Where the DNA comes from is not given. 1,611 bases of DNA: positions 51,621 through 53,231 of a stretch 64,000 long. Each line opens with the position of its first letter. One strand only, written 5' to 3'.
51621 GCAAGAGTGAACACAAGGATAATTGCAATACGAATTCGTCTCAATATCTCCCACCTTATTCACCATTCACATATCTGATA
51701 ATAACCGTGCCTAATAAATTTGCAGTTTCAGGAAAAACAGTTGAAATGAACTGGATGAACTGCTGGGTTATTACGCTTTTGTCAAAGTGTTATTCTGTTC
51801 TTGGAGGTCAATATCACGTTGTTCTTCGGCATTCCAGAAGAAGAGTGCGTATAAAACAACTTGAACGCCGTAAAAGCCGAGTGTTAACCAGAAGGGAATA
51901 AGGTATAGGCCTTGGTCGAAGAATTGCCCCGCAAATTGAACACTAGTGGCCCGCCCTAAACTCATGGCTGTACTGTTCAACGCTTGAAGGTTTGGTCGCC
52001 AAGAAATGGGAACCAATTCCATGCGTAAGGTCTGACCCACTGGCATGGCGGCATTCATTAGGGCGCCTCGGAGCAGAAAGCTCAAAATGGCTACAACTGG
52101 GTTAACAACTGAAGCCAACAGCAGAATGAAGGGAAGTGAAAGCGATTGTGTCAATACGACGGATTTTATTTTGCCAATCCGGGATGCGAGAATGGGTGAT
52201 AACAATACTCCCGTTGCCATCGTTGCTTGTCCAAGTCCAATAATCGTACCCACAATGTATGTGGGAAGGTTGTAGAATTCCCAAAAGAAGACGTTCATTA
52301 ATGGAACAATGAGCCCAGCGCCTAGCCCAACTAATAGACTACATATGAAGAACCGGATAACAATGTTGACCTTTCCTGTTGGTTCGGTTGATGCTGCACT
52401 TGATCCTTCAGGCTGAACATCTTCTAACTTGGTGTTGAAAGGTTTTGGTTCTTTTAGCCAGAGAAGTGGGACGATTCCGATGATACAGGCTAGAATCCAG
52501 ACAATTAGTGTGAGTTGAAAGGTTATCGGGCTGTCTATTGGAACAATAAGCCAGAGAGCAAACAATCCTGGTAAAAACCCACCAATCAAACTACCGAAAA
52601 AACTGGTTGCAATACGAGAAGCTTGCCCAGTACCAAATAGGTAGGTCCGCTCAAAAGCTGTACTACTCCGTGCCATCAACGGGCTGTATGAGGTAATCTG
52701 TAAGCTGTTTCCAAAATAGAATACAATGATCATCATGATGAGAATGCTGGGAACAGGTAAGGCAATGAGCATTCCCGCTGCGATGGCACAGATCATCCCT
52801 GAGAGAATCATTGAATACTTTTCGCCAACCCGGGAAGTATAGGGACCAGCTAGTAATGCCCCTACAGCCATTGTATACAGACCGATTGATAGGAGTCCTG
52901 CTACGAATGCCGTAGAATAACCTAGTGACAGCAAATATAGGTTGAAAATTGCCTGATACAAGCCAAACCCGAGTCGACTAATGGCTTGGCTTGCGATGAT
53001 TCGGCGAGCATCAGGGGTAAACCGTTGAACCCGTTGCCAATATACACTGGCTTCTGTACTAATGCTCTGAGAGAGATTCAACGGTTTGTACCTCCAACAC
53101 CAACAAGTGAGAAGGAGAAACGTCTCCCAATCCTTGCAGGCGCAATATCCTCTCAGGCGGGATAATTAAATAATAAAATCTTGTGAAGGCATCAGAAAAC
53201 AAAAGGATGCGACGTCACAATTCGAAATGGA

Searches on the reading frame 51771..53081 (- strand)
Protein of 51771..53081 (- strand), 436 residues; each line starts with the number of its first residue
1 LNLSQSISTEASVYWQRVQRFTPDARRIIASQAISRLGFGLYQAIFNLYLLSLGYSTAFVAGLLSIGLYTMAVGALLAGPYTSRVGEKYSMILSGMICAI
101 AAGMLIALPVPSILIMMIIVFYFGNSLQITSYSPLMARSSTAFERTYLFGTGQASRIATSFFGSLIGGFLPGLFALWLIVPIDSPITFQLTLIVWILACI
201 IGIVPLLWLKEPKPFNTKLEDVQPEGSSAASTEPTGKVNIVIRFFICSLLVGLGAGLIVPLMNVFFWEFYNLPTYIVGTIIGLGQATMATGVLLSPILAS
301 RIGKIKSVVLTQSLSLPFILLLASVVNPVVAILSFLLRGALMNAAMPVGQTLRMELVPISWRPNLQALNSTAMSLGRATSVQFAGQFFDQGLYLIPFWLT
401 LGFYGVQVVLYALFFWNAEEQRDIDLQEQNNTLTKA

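Call 24: search_protein_families(library=pfam, proteins=[window:51771-53081:-], max_evalue=0.01)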
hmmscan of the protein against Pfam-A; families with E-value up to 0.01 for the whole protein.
window:51771-53081:- (436 aa): 2 families
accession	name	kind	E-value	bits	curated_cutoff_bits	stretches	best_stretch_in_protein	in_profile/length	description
PF07690.21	MFS_1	-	1.4e-28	100.3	33.4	2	30-379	3-345/347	Major Facilitator Superfamily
PF13347.12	MFS_2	-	2.5e-05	23.5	27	1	113-352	100-338/427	MFS/sugar transport protein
